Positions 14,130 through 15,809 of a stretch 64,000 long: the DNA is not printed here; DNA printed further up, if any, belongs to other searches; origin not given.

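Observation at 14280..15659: Orphan, strongly divergent SecY paralog outside the ribosomal-protein (spc) operon context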

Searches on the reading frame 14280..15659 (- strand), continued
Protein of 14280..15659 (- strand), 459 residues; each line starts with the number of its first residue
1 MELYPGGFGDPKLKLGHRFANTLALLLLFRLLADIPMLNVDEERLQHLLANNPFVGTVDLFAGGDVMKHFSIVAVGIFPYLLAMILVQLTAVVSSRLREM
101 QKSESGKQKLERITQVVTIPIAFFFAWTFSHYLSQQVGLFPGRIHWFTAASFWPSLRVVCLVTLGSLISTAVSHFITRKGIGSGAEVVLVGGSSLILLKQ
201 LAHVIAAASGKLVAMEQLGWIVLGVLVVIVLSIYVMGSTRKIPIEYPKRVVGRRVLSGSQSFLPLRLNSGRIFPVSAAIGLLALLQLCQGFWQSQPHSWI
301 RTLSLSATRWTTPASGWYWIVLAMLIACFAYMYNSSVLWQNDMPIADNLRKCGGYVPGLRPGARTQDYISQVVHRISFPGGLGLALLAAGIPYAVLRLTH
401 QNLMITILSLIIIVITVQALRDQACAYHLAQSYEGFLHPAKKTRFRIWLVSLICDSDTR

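Call 23: list_cluster_members(proteins=[P0001, P0004, P0034, P0033])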
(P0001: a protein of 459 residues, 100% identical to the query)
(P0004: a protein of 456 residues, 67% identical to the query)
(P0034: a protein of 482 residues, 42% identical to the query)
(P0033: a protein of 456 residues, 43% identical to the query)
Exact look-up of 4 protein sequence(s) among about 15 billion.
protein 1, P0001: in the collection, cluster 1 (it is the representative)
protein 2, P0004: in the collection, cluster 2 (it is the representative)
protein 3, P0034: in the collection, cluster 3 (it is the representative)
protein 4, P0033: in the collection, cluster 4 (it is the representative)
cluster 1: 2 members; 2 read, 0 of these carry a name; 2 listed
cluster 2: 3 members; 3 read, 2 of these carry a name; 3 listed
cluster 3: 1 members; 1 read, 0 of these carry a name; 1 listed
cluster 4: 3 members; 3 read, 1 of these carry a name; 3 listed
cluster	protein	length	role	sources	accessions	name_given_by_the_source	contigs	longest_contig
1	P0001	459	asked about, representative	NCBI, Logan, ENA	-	-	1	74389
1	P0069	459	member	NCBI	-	-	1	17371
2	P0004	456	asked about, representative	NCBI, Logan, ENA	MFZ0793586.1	MAG: hypothetical protein WAM65_07445 [Candidatus Korobacteraceae bacterium]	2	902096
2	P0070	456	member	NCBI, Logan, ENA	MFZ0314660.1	MAG: hypothetical protein WAL85_18280 [Candidatus Korobacteraceae bacterium]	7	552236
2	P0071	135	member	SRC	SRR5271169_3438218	-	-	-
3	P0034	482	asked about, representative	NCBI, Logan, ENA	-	-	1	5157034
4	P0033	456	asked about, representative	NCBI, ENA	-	-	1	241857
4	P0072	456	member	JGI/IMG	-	preprotein translocase subunit SecY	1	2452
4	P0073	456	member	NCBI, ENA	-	-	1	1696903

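Call 37: predict_structure(alignment_id=A1)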
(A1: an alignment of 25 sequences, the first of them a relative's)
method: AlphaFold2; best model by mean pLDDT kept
length: 459 residues; sequences in the alignment: 25
mean_pLDDT: 74.1   pTM: 0.70
mean pLDDT of the five models: 74.1, 68.2, 66.5, 63.5, 60.8
residues with pLDDT >= 90: 43; 70-90: 268; 50-70: 124; < 50: 24
segments of 3 or more residues with pLDDT < 50: 1-10, 139-148
pLDDT, mean of each block of 10 residues (from residue 1): 35 71 81 64 62 61 56 64 74 71 72 78 72 57 46 68 76 80 76 78 82 85 86 87 78 58 86 85 78 67 71 84 93 84 80 86 90 92 91 84 75 79 74 57 69 62
secondary structure, 60 per line:
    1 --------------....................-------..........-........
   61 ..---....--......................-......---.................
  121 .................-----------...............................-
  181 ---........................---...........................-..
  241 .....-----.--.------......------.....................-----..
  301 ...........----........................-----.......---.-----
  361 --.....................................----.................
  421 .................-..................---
elements in order: H15-34 H42-51 H53-62 H66-69 H72-93 H95-100 H104-137 H149-179 H184-207 H211-237 E239-245 E261-266 H273-293 H299-311 H316-339 H345-351 H363-399 H404-437 H439-456

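Call 41: find_encoding_contigs(protein=P0011, flank=6000, max_places=1)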
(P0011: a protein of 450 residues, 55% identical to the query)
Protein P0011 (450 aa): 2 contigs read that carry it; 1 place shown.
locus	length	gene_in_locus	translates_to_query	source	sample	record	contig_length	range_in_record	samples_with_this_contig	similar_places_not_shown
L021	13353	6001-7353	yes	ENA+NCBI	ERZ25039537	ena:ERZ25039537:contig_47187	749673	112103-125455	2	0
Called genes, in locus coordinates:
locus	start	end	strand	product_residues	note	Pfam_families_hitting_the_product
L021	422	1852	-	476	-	PF06863:DUF1254, PF06742:DUF1214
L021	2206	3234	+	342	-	PF01548:DEDD_Tnp_IS110, PF02371:Transposase_20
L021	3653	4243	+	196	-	PF00903:Glyoxalase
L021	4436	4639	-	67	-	-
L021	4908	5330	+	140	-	PF00578:AhpC-TSA, PF08534:Redoxin (weak)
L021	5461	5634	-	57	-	-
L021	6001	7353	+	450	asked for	PF00344:SecY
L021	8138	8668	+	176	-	PF00583:Acetyltransf_1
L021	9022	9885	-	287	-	PF00691:OmpA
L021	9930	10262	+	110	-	-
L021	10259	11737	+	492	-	PF00078:RVT_1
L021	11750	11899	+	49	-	-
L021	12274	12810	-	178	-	PF00239:Resolvase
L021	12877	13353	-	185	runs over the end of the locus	-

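Call 42: find_encoding_contigs(protein=P0033, flank=6000, max_places=2)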
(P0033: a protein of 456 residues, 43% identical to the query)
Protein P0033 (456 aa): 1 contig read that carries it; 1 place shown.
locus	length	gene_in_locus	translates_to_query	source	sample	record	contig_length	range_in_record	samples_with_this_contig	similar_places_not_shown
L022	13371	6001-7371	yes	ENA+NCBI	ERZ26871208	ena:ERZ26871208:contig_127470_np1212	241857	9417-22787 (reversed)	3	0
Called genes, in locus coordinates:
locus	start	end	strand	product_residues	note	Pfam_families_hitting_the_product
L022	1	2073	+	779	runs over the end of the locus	PF20256:MoCoBD_2, PF02738:MoCoBD_1, PF20256:MoCoBD_2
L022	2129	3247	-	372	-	PF00724:Oxidored_FMN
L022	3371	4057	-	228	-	-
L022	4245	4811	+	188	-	PF00440:TetR_N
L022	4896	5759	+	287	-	PF13489:Methyltransf_23, PF01135:PCMT, PF01209:Ubie_methyltran, PF05175:MTS (weak), PF13847:Methyltransf_31, PF08241:Methyltransf_11, PF08242:Methyltransf_12, PF13649:Methyltransf_25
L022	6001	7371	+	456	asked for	PF00344:SecY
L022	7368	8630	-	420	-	PF00535:Glycos_transf_2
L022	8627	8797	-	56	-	-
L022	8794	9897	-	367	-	PF21360:PylC-like_N (weak)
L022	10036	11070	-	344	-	PF03401:TctC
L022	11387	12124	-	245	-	PF13531:SBP_bac_11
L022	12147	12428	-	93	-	-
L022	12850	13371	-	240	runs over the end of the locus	-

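Call 43: find_encoding_contigs(protein=P0022, flank=6000, max_places=1)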
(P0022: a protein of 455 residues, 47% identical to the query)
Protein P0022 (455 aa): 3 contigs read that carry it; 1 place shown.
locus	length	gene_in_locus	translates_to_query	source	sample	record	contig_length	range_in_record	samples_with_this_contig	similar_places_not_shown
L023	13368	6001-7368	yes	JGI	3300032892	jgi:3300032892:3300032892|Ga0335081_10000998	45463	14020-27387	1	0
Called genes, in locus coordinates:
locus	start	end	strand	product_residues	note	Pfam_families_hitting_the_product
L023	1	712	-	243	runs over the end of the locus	PF13187:Fer4_9 (faint), PF00037:Fer4 (faint), PF12797:Fer4_2 (weak), PF12837:Fer4_6 (faint), PF12838:Fer4_7, PF13237:Fer4_10 (weak), PF13247:Fer4_11, PF12797:Fer4_2 (weak)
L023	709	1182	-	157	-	PF13435:Cytochrome_C554 (faint), PF09699:Paired_CXXCH_1 (faint), PF14522:Cytochrome_C7 (faint), PF14537:Cytochrom_c3_2 (faint)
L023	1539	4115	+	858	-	PF17874:TPR_MalT, PF13424:TPR_12 (weak), PF12770:CHAT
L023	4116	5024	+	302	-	-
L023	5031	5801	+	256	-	-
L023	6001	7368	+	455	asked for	PF00344:SecY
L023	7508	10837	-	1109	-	PF00534:Glycos_transf_1, PF13692:Glyco_trans_1_4, PF00535:Glycos_transf_2, PF13641:Glyco_tranf_2_3, PF13439:Glyco_transf_4, PF13579:Glyco_trans_4_4, PF00534:Glycos_transf_1, PF13692:Glyco_trans_1_4, +3 more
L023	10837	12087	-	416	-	PF13489:Methyltransf_23 (weak), PF08241:Methyltransf_11, PF13649:Methyltransf_25 (weak), PF13847:Methyltransf_31 (faint), PF03269:DUF268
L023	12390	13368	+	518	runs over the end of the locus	PF13231:PMT_2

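Call 44: find_encoding_contigs(protein=P0019, flank=6000, max_places=1)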
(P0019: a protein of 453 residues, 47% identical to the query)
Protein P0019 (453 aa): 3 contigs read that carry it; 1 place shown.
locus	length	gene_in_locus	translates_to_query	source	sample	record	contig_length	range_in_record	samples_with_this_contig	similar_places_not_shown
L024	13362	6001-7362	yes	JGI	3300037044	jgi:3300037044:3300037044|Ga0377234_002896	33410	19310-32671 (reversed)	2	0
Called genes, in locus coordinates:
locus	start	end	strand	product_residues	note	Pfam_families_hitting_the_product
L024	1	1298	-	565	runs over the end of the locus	PF22483:Mu-transpos_C_2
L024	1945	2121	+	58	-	-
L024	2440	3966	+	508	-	PF01436:NHL (faint), PF06739:SBBP (faint)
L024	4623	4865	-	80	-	-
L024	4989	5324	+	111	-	-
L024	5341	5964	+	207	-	-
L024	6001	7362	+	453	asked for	PF00344:SecY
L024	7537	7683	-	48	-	-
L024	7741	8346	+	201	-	-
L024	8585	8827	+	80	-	PF02604:PhdYeFM_antitox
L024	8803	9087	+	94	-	PF05016:ParE_toxin, PF06769:YoeB_toxin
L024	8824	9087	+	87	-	PF05016:ParE_toxin, PF06769:YoeB_toxin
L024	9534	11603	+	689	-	PF00141:peroxidase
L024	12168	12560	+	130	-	-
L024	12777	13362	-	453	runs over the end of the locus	PF21751:DACNV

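Call 45: fold_search(model_id=the predicted structure, library=pdb)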
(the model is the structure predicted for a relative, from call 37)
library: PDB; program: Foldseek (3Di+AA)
matches with E <= 10: 438; with E <= 0.001: 62
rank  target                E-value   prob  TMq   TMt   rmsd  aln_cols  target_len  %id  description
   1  5aww_Y                3.4e-16  1.00  0.72  0.77   4.8       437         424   26  Precise Resting State of Thermus thermophilus SecYEG (released 2015-11-25)
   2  8ya3_Y                4.0e-16  1.00  0.68  0.76   4.2       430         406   27  Structure of the SecA-SecY complex with the substrate FtsQ-LacY(+7C) treated with DTT (released 2025-02-26)
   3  2zjs_Y                1.3e-15  1.00  0.71  0.78   4.2       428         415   25  Crystal Structure of SecYE translocon from Thermus thermophilus with a Fab fragment (released 2008-10-14)
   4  8ya2_Y                1.7e-15  1.00  0.73  0.80   3.6       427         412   27  Structure of the SecA-SecY complex with the substrate FtsQ-LacY(+20C) (released 2025-02-26)
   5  8y9y_Y                3.1e-15  1.00  0.69  0.76   4.4       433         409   26  Structure of the SecA-SecY complex with the substrate FtsQ-LacY(+1C) (released 2025-02-26)
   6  6itc_Y                3.4e-15  1.00  0.68  0.74   4.7       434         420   28  Structure of a substrate engaged SecA-SecY protein translocation machine (released 2019-06-12)
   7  8y9z_Y                5.6e-15  1.00  0.67  0.76   4.4       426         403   27  Structure of the SecA-SecY complex with the substrate HmBRI-3TM (released 2025-02-26)
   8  5gae_g                6.1e-15  1.00  0.72  0.82   4.0       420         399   26  RNC in complex with a translocating SecYEG (released 2016-01-27)
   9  5nco_g                9.8e-15  1.00  0.73  0.79   4.3       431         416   26  Quaternary complex between SRP, SR, and SecYEG bound to the translating ribosome (released 2017-05-24)
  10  5ch4_Y                1.8e-14  1.00  0.71  0.77   4.2       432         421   24  Peptide-Bound State of Thermus thermophilus SecYEG (released 2015-11-25)
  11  7xhb_Y                2.1e-14  1.00  0.69  0.76   4.4       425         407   26  Structure of the SecA/SecYE/proOmpA(4Y)-sfGFP complex with ADP (released 2023-01-11)
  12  7xha_Y                2.8e-14  1.00  0.69  0.77   4.1       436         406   27  Structure of the SecA/SecYE/proOmpA(4Y)-sfGFP complex with ADP.BeF3-. (released 2023-01-11)
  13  6r7l_Y                1.2e-13  1.00  0.72  0.82   3.9       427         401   26  Ribosome-bound SecYEG translocon in a nanodisc (released 2019-08-07)
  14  3j45_y                1.3e-13  1.00  0.68  0.71   5.7       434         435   27  Structure of a non-translocating SecY protein channel with the 70S ribosome (released 2013-10-23)
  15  3j46_y                2.2e-12  1.00  0.56  0.59   7.6       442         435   27  Structure of the SecY protein translocation channel in action (released 2013-10-23)
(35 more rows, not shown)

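Call 47: find_homologous_proteins(query=A1, max_evalue=1e-60)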
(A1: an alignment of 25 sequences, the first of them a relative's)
Query A1 (25 sequences) (459 aa, profile of the alignment): 42 proteins with E <= 1e-60 among 8000 candidates.
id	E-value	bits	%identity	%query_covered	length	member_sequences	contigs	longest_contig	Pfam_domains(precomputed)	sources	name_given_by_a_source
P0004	1.2e-217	741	67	99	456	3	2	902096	PF00344.26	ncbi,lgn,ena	ncbi:MAG: hypothetical protein WAM65_07445 [Candidatus Korobacteraceae bacterium]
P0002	8.1e-217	738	69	99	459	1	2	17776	PF00344.26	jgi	-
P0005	2.0e-216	737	67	96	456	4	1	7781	PF00344.26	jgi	jgi:preprotein translocase subunit SecY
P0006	2.8e-215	733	63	100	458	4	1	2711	PF00344.26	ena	-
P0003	4.4e-215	733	68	96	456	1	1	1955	PF00344.26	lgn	-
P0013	1.4e-211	721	50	97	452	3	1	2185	PF00344.26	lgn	-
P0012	3.1e-211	720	57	96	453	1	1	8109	PF00344.26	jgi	jgi:preprotein translocase subunit SecY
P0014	1.9e-206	704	50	93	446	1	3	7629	PF00344.26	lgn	-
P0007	1.9e-206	704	61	97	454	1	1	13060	PF00344.26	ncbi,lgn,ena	-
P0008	3.9e-204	697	60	96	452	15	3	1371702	PF00344.26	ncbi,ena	-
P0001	8.0e-203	692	100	100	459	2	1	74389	PF00344.26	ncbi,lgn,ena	-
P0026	1.9e-202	691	44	93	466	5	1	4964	PF00344.26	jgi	jgi:preprotein translocase subunit SecY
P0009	2.3e-202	691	59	97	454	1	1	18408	PF00344.26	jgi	jgi:preprotein translocase subunit SecY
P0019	6.4e-201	686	47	95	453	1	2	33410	PF00344.26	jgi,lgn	jgi:preprotein translocase subunit SecY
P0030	3.9e-200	684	44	93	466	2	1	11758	PF00344.26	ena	-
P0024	2.4e-198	678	46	94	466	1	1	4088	PF00344.26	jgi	jgi:preprotein translocase subunit SecY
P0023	3.3e-198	677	46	94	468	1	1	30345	PF00344.26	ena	-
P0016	2.1e-197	675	51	94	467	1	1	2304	PF00344.26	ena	-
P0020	1.9e-195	668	46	97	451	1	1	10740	PF00344.26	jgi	jgi:preprotein translocase subunit SecY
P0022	1.3e-194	665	47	97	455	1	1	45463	PF00344.26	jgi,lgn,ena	-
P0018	3.7e-194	664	47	99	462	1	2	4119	PF00344.26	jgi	jgi:preprotein translocase subunit SecY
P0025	3.8e-194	664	45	95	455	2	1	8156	PF00344.26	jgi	jgi:preprotein translocase subunit SecY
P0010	1.6e-193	662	58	97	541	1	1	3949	PF00344.26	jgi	jgi:preprotein translocase subunit SecY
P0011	5.3e-193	660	55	95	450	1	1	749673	PF00344.26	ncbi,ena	-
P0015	8.9e-192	656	49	94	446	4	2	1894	PF00344.26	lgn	-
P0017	3.8e-188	644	49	93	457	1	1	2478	PF00344.26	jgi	-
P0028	2.5e-185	635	46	95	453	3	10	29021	PF00344.26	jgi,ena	-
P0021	1.2e-183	629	47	95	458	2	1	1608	PF00344.26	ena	-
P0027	2.6e-182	625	46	93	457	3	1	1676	PF00344.26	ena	-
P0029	4.4e-179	614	48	94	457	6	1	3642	PF00344.26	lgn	-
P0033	1.2e-178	613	43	92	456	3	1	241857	PF00344.26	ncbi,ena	-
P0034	2.8e-175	602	42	93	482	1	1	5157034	PF00344.26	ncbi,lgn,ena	-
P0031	2.4e-171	589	45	93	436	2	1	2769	PF00344.26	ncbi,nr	ncbi:MAG: hypothetical protein JOZ32_11925 [Bryobacterales bacterium]|nr:hypothetical protein [Bryob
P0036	3.2e-170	585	40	92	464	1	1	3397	PF00344.26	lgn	-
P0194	3.0e-168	578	39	96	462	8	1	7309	PF00344.26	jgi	jgi:preprotein translocase subunit SecY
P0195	2.5e-161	556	40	94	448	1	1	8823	PF00344.26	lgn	-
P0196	2.8e-158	546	40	94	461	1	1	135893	PF00344.26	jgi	jgi:preprotein translocase subunit SecY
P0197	9.4e-152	524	43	94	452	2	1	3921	PF00344.26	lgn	-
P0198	3.8e-147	509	39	94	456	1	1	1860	PF00344.26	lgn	-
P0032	3.4e-124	433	64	56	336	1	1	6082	PF00344.26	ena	-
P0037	1.0e-120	422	48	58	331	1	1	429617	PF00344.26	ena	-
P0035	1.2e-102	362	56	60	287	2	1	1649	PF00344.26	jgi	jgi:preprotein translocase subunit SecY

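Call 56: search_protein_representatives(alignment_id=A1)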
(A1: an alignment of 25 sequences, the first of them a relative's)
Query: 25 sequences, 453 profile positions. Proteins with E-value up to 0.001 (for the whole library): 9012; up to 1e-10: 3809; up to 1e-30: 565. The best 150 are listed.
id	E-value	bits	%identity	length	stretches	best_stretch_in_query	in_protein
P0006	9.1e-216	733.4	-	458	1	1-452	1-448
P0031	7.7e-172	588.6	-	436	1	4-447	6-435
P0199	2.9e-168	576.8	-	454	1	10-448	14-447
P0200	2.7e-159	547.2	-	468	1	3-451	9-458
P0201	8.1e-153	525.8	-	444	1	11-448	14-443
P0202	5.7e-150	516.5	-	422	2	3-288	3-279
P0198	1.2e-147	508.8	-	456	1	9-448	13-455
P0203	2.2e-145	501.3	-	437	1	13-447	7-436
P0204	6.4e-140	483.3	-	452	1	11-450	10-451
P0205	3.9e-135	467.6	-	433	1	13-445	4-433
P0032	1.1e-124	433.1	-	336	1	13-278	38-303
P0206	1.1e-121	423.2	-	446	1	13-447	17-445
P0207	4.1e-120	418.1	-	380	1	71-449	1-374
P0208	2.1e-108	379.5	-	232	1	3-233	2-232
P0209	3.0e-107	375.6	-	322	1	133-448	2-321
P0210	1.2e-101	357.2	-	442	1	13-445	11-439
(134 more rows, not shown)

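Call 59: find_encoding_contigs(protein=P0210, flank=8000, max_places=2)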
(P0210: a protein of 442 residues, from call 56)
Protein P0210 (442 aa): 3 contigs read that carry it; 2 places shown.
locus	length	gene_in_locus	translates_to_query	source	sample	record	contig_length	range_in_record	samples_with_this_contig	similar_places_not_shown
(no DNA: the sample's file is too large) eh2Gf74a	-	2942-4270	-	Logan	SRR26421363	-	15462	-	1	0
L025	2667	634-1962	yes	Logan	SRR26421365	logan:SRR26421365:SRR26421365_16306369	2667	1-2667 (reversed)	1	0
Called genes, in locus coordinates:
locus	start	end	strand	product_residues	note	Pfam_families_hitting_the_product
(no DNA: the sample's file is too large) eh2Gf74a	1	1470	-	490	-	?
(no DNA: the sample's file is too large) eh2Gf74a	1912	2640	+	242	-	PF26450:DUF8129 (faint)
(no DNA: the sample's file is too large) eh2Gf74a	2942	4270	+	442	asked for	PF00344:SecY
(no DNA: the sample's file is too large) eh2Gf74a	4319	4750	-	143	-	PF13450:NAD_binding_8 (weak)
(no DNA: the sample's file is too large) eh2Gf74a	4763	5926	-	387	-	-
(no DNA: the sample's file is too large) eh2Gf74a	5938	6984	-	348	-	PF08100:Dimerisation, PF00891:Methyltransf_2, PF08242:Methyltransf_12 (faint)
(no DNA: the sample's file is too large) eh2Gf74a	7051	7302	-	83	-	-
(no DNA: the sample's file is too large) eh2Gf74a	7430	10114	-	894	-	PF13191:AAA_16, PF13401:AAA_22 (weak), PF04545:Sigma70_r4 (faint), PF25873:WHD_MalT, PF00196:GerE, PF08281:Sigma70_r4_2 (weak)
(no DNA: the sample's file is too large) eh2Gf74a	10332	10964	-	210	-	PF01209:Ubie_methyltran, PF13489:Methyltransf_23, PF05148:Methyltransf_8 (weak), PF13847:Methyltransf_31, PF08241:Methyltransf_11, PF08242:Methyltransf_12, PF13649:Methyltransf_25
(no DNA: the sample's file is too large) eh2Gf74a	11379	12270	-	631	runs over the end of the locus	PF02743:dCache_1, PF00672:HAMP, PF00512:HisKA, PF02518:HATPase_c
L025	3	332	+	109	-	?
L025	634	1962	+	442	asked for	PF00344:SecY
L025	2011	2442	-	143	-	PF13450:NAD_binding_8 (weak)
